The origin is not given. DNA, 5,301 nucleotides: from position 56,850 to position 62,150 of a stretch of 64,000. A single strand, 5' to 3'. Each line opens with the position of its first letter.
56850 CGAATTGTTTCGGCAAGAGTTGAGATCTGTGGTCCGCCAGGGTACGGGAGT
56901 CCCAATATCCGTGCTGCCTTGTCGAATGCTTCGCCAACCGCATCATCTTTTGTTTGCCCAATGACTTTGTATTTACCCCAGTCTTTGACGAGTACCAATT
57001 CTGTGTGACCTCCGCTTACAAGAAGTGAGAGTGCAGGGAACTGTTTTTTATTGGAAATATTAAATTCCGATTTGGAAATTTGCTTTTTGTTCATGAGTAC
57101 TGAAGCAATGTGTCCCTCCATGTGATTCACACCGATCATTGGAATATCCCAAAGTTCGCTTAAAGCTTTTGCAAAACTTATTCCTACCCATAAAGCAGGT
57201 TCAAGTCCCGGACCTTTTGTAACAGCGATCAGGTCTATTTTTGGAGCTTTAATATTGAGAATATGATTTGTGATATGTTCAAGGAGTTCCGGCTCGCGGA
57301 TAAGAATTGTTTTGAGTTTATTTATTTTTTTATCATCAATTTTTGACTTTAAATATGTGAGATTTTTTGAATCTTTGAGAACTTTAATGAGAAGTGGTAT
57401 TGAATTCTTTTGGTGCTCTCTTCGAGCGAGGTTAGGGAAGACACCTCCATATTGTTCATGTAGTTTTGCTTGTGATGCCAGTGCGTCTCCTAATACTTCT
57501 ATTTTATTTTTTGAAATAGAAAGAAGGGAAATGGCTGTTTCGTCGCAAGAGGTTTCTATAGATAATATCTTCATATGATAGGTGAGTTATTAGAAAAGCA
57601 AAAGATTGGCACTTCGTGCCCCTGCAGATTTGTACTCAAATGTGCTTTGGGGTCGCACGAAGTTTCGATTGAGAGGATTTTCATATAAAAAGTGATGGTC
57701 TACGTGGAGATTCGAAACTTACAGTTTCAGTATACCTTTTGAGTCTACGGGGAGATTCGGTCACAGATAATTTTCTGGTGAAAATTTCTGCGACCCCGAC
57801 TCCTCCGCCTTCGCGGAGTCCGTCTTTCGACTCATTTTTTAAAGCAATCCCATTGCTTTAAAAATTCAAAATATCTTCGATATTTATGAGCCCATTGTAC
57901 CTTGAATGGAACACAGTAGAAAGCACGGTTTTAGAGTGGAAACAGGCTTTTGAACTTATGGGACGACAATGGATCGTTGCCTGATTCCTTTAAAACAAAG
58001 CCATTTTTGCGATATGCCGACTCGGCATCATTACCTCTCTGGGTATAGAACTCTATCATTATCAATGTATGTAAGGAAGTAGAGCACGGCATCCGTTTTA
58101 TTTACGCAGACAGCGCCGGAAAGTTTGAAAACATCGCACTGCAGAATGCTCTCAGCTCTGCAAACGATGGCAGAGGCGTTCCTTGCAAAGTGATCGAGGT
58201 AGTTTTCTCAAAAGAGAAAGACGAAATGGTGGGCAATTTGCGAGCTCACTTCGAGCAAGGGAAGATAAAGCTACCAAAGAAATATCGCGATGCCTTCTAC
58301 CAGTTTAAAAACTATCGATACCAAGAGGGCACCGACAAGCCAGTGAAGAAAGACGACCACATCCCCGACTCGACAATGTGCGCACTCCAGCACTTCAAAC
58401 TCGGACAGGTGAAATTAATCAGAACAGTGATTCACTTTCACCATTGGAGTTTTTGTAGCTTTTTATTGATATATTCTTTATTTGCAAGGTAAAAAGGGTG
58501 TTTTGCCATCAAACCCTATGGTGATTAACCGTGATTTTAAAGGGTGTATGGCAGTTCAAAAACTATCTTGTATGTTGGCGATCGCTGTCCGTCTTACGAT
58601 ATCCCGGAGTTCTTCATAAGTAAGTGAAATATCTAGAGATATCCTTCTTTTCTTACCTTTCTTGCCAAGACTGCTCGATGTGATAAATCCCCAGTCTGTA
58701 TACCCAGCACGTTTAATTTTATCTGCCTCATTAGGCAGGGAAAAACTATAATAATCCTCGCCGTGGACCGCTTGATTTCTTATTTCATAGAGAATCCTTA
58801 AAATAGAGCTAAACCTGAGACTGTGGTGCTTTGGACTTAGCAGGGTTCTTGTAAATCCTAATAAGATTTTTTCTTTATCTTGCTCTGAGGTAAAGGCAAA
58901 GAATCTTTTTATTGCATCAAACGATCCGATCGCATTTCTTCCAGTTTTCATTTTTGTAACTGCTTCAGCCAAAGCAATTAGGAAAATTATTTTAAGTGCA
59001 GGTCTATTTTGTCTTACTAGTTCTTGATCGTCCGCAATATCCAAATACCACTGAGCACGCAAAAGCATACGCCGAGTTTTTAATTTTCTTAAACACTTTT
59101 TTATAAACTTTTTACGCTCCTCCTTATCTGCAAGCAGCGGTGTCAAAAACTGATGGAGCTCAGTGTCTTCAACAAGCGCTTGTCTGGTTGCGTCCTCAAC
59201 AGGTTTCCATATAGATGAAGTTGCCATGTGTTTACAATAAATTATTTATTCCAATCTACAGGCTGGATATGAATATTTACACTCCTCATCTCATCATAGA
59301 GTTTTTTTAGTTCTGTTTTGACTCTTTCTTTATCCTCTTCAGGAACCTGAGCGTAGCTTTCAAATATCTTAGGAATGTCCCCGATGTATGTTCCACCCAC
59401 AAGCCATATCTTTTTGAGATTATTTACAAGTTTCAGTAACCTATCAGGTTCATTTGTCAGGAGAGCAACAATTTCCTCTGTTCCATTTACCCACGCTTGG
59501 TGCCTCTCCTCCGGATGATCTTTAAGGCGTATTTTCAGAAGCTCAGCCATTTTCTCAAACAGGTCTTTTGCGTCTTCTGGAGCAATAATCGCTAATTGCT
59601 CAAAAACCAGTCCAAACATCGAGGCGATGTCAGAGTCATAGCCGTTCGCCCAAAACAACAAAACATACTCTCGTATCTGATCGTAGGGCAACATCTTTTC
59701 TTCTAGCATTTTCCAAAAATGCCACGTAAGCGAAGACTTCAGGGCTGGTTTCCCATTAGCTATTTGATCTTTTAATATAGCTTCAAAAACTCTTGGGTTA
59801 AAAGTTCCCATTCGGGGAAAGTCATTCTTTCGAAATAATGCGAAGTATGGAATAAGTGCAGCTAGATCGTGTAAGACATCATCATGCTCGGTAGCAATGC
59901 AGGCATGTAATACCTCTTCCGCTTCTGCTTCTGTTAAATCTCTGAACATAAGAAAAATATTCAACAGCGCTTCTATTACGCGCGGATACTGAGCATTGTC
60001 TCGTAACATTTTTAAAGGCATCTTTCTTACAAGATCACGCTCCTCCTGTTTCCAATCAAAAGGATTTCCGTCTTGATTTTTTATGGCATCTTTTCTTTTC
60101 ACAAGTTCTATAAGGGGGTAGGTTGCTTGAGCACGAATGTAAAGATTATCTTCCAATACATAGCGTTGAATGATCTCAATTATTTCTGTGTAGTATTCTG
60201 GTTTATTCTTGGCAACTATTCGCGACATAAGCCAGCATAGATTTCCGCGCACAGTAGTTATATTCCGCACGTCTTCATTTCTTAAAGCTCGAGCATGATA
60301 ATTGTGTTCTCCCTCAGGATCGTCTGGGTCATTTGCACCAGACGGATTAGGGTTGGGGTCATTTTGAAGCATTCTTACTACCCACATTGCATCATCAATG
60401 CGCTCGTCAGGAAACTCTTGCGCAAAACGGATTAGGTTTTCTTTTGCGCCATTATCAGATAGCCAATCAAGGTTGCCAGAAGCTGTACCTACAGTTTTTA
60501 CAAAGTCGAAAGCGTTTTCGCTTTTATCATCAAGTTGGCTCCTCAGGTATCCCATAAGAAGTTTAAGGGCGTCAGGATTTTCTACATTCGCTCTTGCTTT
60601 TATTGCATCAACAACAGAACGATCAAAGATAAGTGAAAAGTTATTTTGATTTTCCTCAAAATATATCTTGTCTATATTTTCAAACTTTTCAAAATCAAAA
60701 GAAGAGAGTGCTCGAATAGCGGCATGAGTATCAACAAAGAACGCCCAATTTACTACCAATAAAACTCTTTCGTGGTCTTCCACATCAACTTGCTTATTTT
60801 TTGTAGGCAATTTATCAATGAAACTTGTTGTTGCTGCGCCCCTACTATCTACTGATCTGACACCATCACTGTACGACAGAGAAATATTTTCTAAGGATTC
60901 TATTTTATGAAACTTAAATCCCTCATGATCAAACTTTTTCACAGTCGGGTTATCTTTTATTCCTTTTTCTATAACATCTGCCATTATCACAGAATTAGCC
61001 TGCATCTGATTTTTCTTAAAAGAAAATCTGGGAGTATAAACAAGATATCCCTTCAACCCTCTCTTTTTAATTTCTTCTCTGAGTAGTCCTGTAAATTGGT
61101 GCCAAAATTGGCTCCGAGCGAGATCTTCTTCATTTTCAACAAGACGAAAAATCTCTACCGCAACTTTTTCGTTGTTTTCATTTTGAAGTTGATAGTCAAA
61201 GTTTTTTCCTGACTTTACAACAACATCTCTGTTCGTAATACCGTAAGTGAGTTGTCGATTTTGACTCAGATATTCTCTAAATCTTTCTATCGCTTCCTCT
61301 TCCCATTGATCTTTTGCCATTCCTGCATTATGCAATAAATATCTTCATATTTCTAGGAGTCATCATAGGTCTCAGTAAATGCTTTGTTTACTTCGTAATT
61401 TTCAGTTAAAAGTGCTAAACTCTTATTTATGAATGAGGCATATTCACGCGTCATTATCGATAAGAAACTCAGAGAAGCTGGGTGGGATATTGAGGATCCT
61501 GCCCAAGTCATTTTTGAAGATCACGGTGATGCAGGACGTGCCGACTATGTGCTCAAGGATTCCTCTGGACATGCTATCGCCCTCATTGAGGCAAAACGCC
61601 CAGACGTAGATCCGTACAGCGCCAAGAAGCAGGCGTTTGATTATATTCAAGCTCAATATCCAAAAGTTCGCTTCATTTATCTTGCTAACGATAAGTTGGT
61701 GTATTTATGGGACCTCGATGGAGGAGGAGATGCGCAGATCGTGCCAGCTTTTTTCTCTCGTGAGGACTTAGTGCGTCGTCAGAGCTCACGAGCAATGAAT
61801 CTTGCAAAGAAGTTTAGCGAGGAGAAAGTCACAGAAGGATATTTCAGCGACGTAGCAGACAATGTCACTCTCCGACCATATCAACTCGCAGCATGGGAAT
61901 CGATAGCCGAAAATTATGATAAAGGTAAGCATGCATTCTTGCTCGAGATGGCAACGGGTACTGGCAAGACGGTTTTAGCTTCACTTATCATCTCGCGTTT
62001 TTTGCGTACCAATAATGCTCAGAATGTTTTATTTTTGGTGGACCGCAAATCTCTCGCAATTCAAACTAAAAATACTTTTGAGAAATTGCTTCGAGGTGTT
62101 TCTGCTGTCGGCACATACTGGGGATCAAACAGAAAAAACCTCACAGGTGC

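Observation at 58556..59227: HEPN-type Rx4H motif in the 223-aa protein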

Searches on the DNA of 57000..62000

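Call 65: search_rna_families(source=window, start=57000, end=62000, threshold=evalue, max_evalue=1)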
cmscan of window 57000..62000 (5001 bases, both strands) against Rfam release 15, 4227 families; matches with E-value up to 1: 0.
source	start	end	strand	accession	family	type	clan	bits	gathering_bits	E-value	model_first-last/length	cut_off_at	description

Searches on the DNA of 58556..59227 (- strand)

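Call 64: search_rna_families(sources=[L004, L006, L014, L016, L020, L021, L013, L011], threshold=gathering)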
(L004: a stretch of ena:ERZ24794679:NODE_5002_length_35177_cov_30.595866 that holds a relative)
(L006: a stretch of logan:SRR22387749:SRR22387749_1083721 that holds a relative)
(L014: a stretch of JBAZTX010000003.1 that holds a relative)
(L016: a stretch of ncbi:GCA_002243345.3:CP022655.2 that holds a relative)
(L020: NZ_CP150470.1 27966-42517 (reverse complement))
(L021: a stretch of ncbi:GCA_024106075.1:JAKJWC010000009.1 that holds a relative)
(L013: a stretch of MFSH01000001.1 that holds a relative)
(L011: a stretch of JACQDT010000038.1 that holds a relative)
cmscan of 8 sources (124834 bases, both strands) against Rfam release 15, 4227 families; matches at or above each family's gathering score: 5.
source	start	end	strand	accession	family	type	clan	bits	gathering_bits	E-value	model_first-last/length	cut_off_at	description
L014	18435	20663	+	RF02541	LSU_rRNA_bacteria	Gene; rRNA;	CL00112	1696.6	50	0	1-2071/2925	3'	Bacterial large subunit ribosomal RNA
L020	511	670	+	RF01794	sok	Gene; antitoxin;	-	79.3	59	1.2e-15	1-157/157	no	sok antitoxin (CssrC)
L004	5192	5310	+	RF03000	LOOT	Gene; sRNA;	-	68.4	46.4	1.9e-10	1-121/121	no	LOOT RNA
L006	7178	7305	-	RF03000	LOOT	Gene; sRNA;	-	63.2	46.4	3.1e-09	1-121/121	no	LOOT RNA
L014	9838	9918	+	RF00005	tRNA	Gene; tRNA;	CL00001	62.5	29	7.2e-11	1-71/71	no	tRNA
